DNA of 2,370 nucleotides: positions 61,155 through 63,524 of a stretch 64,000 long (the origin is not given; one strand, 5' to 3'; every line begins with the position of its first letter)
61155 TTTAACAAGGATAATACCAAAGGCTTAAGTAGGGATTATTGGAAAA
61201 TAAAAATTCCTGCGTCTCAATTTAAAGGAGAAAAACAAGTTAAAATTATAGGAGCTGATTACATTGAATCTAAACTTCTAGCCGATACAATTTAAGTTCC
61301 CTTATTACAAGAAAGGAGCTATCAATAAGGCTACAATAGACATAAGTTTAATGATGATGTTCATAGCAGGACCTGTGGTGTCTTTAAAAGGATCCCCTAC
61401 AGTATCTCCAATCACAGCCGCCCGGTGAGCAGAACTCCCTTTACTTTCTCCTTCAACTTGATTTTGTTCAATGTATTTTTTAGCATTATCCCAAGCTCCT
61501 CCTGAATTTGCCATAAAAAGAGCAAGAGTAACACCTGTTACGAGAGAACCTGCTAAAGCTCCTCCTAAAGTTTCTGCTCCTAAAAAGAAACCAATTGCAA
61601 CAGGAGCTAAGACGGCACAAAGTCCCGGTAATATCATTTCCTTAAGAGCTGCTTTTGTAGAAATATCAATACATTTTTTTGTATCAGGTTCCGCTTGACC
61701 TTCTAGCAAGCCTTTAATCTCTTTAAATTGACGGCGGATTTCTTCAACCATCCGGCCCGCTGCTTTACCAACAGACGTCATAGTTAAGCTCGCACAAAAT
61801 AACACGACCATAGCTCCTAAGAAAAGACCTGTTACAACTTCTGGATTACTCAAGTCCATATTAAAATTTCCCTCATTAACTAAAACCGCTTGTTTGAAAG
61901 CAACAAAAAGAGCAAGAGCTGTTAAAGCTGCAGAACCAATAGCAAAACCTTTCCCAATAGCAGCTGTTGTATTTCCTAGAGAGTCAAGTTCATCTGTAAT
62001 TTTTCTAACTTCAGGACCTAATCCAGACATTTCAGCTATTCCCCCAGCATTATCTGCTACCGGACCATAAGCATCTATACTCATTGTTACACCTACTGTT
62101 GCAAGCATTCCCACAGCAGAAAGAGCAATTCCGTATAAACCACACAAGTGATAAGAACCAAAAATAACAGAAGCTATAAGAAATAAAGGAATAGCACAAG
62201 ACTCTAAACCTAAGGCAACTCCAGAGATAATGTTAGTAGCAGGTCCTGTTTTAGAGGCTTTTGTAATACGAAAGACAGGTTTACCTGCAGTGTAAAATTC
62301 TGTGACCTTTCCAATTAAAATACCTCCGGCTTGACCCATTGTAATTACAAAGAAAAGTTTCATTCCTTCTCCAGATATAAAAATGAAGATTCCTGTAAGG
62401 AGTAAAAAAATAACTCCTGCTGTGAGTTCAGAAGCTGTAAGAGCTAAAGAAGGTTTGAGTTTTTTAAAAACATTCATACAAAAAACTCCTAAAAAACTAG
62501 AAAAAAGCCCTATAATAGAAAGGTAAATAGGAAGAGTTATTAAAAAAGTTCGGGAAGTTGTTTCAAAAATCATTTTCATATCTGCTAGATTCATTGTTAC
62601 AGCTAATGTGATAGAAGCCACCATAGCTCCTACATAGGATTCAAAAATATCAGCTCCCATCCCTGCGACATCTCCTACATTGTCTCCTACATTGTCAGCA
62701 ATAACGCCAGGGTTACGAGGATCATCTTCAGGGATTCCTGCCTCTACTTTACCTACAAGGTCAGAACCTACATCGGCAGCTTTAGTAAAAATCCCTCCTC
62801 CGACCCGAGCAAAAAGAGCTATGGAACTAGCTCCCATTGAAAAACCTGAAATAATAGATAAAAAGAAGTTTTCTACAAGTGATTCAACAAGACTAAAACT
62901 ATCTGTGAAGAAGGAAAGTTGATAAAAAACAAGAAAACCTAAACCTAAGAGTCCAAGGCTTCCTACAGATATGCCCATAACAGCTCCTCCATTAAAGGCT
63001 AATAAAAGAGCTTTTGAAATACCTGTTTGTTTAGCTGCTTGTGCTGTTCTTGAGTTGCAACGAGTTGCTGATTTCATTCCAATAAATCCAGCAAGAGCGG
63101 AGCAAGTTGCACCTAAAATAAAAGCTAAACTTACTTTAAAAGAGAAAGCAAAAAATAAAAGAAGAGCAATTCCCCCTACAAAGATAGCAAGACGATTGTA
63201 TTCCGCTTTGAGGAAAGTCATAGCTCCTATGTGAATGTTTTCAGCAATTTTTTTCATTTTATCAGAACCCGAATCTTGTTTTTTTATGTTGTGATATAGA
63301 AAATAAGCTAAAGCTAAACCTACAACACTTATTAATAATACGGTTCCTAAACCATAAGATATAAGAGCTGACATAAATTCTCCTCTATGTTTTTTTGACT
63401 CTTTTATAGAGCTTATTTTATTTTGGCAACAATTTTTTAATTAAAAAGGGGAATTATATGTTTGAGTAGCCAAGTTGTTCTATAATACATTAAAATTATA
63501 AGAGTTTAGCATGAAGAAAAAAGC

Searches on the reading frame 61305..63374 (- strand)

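Call 57: search_protein_families(library=pfam, proteins=[window:61305-63374:-], max_evalue=0.01)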
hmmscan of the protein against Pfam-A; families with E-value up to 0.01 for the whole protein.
window:61305-63374:- (689 aa): 1 family
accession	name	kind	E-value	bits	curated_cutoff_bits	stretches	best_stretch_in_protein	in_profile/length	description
PF03030.21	H_PPase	-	2.1e-252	839.9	29.7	1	17-685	1-645/645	Inorganic H+ pyrophosphatase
